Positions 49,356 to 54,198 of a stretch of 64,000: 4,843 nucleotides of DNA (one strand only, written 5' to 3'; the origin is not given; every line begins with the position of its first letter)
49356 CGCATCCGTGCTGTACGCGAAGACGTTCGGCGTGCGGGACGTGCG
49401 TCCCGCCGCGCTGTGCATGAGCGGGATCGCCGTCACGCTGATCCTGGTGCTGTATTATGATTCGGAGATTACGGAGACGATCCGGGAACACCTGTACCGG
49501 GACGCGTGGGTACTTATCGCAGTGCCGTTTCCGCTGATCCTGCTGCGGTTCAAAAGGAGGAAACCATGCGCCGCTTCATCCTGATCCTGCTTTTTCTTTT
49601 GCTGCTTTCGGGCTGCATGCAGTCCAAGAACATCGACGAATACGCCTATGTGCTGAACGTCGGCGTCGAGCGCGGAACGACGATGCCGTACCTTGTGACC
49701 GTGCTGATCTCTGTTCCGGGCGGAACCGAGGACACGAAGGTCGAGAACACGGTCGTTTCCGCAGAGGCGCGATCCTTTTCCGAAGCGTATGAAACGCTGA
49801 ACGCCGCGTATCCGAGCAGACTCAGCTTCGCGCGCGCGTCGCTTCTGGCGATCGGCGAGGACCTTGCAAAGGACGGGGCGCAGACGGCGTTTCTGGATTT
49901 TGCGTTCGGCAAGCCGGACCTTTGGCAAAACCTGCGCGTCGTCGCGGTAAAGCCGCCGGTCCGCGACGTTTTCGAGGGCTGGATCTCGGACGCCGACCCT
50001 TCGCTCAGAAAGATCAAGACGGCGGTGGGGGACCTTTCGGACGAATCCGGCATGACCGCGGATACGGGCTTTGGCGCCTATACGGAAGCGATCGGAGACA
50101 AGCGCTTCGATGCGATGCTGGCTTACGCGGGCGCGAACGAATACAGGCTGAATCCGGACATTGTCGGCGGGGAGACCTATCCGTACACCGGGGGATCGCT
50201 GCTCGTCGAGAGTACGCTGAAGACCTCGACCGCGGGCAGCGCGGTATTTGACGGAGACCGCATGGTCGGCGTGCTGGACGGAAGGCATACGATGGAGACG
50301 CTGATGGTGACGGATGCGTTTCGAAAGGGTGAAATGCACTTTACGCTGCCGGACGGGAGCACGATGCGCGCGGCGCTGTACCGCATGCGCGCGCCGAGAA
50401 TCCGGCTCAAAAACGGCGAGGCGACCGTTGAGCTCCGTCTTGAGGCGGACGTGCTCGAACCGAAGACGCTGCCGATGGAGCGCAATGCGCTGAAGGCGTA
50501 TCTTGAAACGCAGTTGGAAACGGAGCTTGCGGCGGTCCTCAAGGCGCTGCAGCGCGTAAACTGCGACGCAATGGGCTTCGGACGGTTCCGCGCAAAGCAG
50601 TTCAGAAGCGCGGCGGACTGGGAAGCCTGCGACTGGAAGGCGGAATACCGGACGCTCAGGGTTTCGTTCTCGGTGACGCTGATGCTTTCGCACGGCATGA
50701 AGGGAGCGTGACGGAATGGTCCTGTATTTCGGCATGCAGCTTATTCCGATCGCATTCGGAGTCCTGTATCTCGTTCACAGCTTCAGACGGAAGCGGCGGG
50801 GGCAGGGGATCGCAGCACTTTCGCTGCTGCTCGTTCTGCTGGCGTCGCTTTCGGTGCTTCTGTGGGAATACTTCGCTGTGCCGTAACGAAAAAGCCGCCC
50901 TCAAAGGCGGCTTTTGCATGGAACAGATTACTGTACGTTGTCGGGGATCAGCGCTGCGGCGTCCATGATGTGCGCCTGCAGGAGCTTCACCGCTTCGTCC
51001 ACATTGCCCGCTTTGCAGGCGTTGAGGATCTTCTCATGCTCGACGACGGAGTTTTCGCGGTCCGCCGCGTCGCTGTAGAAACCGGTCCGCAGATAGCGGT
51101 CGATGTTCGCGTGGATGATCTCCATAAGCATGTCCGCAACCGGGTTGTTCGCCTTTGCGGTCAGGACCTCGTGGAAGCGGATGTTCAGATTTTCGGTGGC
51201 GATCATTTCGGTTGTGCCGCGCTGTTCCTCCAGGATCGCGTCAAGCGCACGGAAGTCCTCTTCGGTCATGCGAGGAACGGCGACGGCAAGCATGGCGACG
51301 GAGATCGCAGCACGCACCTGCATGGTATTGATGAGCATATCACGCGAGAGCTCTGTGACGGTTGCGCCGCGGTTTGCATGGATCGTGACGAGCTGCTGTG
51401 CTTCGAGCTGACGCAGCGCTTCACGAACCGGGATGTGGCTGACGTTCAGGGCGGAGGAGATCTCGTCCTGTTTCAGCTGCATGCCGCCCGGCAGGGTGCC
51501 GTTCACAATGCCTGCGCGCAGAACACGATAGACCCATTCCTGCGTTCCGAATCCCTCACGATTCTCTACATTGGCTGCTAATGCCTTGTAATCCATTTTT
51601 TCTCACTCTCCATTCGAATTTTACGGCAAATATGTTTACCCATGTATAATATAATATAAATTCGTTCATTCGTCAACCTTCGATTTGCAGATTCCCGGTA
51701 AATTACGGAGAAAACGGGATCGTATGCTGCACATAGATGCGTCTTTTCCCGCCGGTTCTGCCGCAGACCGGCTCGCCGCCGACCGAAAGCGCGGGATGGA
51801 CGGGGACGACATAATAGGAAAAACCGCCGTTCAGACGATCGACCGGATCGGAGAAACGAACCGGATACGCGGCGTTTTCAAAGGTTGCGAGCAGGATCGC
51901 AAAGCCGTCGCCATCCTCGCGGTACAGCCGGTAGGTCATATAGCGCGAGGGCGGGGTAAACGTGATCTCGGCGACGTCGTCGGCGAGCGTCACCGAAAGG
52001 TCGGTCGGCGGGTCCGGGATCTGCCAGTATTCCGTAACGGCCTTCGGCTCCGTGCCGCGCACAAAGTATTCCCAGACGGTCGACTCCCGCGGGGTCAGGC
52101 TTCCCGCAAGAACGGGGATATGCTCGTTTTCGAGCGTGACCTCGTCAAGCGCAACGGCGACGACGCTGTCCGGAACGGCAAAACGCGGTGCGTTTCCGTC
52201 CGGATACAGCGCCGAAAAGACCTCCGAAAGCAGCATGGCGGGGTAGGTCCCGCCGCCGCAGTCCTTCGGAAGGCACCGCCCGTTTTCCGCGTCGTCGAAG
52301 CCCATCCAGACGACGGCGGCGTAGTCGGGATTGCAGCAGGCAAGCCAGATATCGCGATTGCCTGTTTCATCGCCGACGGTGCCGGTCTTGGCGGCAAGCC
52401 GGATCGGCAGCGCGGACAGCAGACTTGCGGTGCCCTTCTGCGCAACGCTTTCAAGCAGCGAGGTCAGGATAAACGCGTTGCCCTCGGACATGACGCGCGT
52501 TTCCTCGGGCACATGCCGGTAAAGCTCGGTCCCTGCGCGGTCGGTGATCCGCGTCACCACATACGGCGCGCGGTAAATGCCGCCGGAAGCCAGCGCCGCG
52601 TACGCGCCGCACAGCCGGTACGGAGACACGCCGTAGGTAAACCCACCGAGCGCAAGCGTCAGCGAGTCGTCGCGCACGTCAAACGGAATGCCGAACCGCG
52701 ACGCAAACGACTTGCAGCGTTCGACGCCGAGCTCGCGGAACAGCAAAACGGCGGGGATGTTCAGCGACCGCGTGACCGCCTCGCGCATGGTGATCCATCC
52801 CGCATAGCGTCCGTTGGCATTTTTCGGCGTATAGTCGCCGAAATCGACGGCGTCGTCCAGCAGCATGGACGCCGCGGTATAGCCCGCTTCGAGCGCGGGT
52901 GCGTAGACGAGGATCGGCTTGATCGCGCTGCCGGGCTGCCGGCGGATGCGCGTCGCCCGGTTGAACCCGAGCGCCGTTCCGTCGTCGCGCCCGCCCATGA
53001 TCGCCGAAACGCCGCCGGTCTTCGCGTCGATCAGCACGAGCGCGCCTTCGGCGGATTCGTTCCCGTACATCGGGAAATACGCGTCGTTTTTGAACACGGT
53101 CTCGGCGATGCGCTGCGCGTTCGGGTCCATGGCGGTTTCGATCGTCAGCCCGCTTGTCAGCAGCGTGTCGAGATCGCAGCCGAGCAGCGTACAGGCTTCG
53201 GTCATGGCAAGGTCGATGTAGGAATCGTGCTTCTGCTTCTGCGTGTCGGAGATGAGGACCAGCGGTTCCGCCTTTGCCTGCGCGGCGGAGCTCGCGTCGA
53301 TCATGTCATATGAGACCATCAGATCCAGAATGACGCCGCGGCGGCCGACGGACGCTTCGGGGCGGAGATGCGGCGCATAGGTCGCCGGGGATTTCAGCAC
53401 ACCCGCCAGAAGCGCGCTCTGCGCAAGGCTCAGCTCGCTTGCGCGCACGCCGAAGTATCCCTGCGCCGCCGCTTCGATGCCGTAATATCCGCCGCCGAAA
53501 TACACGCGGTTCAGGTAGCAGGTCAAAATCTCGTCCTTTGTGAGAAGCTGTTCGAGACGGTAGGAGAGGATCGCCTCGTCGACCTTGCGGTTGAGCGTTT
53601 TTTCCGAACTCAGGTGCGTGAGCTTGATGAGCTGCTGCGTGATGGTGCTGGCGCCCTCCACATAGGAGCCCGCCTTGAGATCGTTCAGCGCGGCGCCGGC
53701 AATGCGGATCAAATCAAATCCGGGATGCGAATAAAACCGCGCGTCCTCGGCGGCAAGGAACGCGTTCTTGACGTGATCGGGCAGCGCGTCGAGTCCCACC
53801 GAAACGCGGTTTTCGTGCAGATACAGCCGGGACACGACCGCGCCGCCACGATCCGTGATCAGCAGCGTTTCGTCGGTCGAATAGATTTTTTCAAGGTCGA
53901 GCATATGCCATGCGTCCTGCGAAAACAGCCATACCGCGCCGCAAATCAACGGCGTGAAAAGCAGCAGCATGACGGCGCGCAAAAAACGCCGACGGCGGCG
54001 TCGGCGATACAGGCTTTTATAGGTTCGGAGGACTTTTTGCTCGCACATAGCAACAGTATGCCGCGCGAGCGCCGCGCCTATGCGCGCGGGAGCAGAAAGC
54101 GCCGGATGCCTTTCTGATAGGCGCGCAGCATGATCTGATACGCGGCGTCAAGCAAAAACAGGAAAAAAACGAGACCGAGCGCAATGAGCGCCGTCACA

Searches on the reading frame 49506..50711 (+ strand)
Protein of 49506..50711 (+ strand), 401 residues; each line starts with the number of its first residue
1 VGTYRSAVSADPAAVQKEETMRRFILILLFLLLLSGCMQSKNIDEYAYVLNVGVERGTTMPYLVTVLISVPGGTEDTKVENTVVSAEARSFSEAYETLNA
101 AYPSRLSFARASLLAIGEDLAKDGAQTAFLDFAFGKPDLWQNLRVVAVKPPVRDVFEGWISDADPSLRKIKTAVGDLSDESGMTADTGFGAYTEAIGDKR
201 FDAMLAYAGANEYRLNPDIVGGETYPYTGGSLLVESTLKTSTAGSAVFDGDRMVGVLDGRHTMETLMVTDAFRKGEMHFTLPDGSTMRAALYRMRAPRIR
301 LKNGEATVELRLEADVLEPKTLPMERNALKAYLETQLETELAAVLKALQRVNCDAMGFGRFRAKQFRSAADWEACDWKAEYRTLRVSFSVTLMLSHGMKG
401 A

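Call 35: search_protein_families(library=pfam, proteins=[window:49506-50711:+], max_evalue=0.001)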
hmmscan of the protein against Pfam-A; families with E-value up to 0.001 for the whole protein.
window:49506-50711:+ (401 aa): 2 families
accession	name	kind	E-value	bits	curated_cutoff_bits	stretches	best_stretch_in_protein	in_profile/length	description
PF05504.16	Spore_GerAC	-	5.7e-19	69.3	23.6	1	244-392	2-161/167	Spore germination B3/ GerAC like, C-terminal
PF25198.1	Spore_GerAC_N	-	2e-17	64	27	1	40-199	2-165/176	Spore germination protein N-terminal domain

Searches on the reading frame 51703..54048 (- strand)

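Call 35: search_protein_families(library=pfam, proteins=[window:51703-54048:-], max_evalue=0.001)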
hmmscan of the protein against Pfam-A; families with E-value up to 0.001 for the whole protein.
window:51703-54048:- (781 aa): 2 families
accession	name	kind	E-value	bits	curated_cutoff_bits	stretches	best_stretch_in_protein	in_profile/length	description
PF00912.28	Transgly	-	1.1e-60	204.5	27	1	71-244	4-177/178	Transglycosylase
PF00905.27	Transpeptidase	-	2.5e-25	89.7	22.1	1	335-559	1-243/299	Penicillin binding protein transpeptidase domain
